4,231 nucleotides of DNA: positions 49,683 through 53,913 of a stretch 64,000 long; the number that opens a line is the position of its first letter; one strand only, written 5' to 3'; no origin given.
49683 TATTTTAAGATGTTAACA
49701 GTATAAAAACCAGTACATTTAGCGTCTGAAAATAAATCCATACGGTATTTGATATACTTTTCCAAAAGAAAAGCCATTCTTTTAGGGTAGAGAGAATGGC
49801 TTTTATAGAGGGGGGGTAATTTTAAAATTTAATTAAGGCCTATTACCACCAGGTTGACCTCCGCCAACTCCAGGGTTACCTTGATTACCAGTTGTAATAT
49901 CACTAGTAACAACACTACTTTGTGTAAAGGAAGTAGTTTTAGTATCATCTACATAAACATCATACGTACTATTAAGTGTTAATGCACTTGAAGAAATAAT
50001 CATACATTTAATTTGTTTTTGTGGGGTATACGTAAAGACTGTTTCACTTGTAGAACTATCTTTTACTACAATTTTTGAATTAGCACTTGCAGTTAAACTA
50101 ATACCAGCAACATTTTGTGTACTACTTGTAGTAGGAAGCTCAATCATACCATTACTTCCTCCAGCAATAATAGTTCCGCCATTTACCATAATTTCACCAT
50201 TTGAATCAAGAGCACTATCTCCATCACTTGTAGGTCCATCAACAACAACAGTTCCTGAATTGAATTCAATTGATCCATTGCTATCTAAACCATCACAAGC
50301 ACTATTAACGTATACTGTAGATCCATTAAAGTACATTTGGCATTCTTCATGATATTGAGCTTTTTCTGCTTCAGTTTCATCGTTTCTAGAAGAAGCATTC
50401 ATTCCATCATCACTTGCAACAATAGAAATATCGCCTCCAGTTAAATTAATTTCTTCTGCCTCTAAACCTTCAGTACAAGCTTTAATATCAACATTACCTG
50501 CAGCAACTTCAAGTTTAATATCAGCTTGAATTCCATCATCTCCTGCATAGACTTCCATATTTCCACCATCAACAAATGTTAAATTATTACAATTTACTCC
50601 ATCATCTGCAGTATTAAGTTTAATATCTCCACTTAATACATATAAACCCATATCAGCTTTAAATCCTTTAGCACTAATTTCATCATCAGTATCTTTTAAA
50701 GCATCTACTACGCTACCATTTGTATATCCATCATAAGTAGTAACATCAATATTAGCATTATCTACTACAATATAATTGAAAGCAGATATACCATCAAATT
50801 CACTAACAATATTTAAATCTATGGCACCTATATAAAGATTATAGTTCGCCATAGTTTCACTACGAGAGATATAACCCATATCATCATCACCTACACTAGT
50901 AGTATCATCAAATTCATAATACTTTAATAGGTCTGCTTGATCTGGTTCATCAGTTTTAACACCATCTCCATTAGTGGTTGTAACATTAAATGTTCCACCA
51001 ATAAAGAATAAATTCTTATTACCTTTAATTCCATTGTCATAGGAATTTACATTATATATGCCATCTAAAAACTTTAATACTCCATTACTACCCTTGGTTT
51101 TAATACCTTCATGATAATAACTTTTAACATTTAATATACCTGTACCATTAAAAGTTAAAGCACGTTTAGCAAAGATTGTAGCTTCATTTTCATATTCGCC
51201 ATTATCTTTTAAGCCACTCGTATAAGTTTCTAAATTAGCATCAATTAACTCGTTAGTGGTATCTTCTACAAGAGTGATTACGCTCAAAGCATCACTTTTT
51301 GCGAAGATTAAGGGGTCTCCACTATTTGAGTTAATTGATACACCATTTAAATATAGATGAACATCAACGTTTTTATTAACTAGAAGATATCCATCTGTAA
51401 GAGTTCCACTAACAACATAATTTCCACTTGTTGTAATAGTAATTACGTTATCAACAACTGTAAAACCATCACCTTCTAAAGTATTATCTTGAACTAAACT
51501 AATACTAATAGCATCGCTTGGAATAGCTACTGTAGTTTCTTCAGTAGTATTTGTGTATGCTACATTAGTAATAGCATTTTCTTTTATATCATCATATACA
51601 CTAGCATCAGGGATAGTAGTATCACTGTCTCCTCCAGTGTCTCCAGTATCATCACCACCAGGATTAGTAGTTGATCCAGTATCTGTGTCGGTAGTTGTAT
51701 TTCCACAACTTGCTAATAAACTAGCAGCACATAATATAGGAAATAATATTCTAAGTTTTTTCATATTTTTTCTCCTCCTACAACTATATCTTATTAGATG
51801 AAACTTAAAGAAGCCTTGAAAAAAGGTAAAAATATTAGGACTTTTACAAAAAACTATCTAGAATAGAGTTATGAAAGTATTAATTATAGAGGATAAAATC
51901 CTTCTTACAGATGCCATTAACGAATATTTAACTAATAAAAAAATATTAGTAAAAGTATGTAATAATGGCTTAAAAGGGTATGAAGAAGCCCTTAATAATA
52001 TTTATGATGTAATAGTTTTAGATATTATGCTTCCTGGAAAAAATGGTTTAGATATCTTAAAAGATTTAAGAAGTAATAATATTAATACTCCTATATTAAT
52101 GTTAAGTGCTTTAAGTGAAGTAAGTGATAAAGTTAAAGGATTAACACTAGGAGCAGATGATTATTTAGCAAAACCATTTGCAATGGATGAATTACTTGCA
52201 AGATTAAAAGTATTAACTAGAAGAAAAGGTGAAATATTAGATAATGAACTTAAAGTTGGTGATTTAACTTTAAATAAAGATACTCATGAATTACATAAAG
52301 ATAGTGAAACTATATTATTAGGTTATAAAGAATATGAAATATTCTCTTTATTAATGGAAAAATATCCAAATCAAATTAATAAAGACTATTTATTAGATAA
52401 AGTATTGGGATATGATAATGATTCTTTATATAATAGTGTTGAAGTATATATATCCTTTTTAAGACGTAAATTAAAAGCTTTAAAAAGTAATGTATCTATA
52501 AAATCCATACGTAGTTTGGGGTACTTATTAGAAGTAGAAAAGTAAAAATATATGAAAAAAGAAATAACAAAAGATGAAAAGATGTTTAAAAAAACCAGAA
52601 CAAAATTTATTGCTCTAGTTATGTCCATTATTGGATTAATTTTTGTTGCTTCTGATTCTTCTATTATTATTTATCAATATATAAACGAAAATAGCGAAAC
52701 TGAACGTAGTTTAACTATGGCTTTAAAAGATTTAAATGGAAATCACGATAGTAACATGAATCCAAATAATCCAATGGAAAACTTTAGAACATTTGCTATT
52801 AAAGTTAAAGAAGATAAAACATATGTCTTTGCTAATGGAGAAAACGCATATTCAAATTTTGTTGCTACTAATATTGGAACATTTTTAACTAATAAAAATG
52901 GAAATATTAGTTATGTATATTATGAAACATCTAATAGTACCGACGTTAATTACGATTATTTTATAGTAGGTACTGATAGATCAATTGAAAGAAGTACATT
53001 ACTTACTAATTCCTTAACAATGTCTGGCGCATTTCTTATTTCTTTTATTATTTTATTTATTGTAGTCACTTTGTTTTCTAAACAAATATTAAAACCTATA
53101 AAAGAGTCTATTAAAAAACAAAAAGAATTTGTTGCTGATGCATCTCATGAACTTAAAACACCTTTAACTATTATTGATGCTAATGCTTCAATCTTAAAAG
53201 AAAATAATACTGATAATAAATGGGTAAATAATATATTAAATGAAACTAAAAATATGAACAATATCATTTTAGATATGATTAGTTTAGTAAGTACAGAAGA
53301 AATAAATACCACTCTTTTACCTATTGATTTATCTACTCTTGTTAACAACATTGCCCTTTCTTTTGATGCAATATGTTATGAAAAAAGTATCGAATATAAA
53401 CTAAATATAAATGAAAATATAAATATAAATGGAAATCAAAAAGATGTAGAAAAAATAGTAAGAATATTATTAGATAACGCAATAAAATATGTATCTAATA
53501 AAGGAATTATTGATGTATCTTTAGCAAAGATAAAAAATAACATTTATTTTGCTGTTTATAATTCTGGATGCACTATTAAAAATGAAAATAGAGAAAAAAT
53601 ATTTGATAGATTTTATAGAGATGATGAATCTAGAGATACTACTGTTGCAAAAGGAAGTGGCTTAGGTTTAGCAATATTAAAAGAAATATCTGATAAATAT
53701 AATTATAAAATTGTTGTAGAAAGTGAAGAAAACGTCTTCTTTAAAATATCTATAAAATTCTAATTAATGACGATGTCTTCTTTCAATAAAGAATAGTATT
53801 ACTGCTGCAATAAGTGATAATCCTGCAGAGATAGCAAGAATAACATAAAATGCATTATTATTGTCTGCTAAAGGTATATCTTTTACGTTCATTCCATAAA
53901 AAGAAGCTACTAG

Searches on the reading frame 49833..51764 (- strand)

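Call 66: search_protein_families(library=pfam, proteins=[window:49833-51764:-], max_evalue=0.001)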
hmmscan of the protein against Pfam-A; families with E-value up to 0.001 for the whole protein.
window:49833-51764:- (643 aa): 1 family
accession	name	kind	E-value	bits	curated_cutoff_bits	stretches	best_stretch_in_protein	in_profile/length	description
PF14262.12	Cthe_2159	-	6.7e-60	203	25.8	2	105-411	2-262/262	Carbohydrate-binding domain-containing protein Cthe_2159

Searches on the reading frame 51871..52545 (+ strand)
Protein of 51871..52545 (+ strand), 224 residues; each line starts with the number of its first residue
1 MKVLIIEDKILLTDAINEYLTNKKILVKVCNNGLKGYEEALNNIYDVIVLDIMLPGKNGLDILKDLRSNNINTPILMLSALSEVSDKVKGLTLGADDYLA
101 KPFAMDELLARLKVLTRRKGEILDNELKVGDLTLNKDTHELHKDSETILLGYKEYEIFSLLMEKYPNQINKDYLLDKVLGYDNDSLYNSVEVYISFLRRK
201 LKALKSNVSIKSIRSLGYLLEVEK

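Call 66: search_protein_families(library=pfam, proteins=[window:51871-52545:+], max_evalue=0.001)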
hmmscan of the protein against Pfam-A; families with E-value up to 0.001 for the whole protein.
window:51871-52545:+ (224 aa): 2 families
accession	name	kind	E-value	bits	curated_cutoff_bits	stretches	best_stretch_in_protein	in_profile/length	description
PF00072.30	Response_reg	-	5.2e-26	91.4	30.2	1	3-112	1-110/111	Response regulator receiver domain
PF00486.34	Trans_reg_C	-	7.4e-15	55.2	26.2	1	146-220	2-77/77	Transcriptional regulatory protein, C terminal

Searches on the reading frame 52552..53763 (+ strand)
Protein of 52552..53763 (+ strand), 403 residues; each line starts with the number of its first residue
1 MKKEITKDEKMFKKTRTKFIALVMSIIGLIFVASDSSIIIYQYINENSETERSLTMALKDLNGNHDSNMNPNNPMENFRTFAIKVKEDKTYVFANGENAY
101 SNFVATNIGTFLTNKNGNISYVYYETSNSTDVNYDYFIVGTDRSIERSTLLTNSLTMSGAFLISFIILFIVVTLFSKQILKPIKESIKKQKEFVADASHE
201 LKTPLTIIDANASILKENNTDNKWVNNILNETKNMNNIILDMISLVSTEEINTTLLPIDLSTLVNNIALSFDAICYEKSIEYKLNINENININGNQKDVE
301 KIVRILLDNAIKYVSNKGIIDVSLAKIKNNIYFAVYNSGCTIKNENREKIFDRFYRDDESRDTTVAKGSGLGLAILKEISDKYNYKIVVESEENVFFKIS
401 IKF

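Call 66: search_protein_families(library=pfam, proteins=[window:52552-53763:+], max_evalue=0.001)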
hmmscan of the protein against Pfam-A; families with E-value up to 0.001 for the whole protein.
window:52552-53763:+ (403 aa): 3 families
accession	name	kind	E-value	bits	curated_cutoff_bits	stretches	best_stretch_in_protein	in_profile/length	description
PF02518.31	HATPase_c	-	1.2e-18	67.9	26.4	1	294-398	1-104/111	Histidine kinase-, DNA gyrase B-, and HSP90-like ATPase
PF00512.31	HisKA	-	6.9e-13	48.9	26.9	1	190-249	2-64/66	His Kinase A (phospho-acceptor) domain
PF14501.12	HATPase_c_5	-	5.2e-08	33.2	22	1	296-397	3-96/102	GHKL domain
